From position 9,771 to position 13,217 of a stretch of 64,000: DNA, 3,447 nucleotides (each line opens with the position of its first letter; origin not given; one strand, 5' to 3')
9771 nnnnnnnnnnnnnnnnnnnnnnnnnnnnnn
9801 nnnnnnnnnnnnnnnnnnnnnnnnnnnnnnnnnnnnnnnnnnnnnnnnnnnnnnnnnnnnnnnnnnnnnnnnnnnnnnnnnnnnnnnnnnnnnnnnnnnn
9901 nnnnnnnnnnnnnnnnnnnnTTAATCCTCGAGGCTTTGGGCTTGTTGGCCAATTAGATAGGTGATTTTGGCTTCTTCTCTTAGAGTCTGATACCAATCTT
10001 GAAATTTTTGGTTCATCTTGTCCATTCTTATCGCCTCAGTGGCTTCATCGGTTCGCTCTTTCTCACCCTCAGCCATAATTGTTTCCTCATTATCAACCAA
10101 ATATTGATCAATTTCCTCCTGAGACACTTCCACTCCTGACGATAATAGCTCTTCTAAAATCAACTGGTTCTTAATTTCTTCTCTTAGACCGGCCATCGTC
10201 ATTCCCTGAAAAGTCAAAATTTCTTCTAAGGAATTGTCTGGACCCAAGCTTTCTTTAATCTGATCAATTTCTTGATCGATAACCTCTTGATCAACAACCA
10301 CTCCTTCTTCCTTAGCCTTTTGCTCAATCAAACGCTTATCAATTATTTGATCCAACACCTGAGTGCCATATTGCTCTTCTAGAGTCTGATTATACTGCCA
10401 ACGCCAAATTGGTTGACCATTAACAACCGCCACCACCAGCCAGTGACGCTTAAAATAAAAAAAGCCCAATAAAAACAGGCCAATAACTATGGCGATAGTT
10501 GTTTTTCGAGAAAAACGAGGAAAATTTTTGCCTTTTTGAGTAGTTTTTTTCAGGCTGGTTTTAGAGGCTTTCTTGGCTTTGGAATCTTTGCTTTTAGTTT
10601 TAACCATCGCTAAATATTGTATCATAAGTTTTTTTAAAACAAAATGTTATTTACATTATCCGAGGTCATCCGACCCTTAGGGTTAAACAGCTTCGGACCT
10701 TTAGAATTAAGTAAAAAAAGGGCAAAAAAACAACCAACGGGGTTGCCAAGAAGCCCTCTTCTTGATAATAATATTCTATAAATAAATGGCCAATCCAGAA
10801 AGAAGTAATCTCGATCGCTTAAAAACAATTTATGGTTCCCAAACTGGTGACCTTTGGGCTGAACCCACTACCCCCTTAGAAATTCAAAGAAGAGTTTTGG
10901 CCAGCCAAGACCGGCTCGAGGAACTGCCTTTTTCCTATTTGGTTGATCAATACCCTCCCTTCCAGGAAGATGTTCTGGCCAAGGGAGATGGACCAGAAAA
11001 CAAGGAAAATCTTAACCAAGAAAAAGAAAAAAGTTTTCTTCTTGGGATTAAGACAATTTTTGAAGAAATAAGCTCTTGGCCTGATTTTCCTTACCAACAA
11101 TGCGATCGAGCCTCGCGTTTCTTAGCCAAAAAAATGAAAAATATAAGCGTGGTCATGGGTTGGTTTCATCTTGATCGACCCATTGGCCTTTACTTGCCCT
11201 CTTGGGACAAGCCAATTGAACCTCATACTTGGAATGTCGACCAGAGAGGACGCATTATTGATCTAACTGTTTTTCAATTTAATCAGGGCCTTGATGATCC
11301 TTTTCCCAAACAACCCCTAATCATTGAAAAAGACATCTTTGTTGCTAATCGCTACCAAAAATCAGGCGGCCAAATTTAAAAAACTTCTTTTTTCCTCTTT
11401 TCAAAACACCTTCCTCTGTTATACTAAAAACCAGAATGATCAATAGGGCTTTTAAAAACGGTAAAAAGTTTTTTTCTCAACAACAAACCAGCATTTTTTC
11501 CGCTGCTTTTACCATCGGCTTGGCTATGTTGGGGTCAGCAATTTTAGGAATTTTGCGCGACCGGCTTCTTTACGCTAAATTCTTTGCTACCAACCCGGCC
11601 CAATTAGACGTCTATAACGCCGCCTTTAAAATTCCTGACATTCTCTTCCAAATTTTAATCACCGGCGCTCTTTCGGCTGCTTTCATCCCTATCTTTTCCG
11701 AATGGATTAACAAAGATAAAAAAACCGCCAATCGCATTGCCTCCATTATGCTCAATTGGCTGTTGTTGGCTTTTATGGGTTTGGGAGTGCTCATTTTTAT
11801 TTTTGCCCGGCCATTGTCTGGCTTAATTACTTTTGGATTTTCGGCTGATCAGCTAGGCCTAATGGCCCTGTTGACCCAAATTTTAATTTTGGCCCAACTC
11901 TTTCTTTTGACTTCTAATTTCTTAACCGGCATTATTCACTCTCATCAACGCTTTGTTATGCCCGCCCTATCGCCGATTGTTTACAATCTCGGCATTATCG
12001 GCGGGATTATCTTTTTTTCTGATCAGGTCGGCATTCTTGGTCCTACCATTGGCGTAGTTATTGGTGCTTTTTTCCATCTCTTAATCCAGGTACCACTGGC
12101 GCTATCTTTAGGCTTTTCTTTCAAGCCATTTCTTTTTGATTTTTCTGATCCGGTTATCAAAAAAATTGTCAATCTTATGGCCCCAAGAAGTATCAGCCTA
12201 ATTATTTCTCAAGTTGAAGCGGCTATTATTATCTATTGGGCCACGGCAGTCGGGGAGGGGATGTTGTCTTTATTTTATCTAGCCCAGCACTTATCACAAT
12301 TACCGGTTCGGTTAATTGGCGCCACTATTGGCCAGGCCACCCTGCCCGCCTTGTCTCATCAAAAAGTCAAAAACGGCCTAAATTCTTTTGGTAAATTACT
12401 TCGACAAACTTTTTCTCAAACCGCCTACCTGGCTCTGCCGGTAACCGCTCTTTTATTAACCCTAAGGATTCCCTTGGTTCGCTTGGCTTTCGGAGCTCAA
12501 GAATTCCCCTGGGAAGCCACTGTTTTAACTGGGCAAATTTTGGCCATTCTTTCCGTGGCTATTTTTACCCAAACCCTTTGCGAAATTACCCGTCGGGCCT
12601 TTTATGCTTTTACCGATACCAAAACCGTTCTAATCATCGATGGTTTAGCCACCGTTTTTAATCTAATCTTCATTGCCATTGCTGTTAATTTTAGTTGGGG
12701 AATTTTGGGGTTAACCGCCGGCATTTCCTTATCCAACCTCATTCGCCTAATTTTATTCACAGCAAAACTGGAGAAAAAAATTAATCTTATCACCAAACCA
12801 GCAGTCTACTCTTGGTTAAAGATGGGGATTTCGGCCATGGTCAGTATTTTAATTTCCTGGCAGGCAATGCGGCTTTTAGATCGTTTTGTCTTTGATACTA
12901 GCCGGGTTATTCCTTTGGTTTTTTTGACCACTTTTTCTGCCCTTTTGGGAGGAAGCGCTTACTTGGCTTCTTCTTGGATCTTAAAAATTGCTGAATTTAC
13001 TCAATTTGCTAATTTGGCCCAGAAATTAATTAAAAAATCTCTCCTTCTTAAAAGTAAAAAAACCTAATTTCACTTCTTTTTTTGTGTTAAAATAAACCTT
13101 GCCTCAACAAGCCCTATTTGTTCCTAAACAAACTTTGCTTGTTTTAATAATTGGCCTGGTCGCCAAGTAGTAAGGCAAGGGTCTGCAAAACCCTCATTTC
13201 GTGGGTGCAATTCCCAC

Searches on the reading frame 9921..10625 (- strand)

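Call 46: search_protein_families(library=pfam, proteins=[window:9921-10625:-], max_evalue=1)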
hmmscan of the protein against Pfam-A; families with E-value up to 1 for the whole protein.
window:9921-10625:- (234 aa): 5 families
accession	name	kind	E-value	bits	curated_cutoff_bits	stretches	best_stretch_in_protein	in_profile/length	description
PF13624.11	SurA_N_3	-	5.9e-13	49.4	27.2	1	41-160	11-161/162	SurA-like N-terminal domain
PF13623.11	SurA_N_2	-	7.2e-08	32.8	28.5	2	44-125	12-124/145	SurA-like N-terminal domain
PF09312.16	SurA_N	-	1.1e-06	29.3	30.8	1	88-160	44-117/118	SurA N-terminal domain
PF05698.19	Trigger_C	-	0.011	16.2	22.7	1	80-161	80-161/162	Bacterial trigger factor protein (TF) C-terminus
PF06781.17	CrgA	-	0.056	14.1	24.8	1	11-73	3-60/89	Cell division protein CrgA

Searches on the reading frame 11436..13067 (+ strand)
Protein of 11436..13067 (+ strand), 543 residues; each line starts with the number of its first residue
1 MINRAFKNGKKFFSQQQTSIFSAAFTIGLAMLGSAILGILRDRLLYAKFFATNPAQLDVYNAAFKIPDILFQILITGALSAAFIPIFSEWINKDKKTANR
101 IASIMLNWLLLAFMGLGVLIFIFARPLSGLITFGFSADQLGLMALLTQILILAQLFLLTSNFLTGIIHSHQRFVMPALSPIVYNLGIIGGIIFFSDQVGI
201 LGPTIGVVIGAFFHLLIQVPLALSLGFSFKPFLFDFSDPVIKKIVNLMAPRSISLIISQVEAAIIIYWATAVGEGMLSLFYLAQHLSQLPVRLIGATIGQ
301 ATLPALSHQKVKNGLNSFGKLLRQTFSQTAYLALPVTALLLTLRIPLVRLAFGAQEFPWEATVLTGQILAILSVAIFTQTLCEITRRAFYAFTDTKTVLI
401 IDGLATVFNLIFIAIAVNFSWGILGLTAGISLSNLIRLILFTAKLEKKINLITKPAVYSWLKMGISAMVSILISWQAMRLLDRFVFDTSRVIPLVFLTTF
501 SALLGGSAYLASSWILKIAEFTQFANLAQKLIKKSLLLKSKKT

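Call 46: search_protein_families(library=pfam, proteins=[window:11436-13067:+], max_evalue=1)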
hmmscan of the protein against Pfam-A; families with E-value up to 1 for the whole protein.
window:11436-13067:+ (543 aa): 4 families
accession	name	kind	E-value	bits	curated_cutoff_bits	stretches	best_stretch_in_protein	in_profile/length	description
PF03023.19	MurJ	-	4.9e-64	217.1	27.4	1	56-481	10-437/451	Lipid II flippase MurJ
PF13440.11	Polysacc_synt_3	-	8.1e-12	45.4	23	2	246-355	183-287/293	Polysaccharide biosynthesis protein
PF01554.23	MatE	-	0.0029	17.8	24.9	2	251-413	2-159/161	MatE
PF06330.16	TRI5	-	0.19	11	25.2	0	445-484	61-100/362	Trichodiene synthase (TRI5)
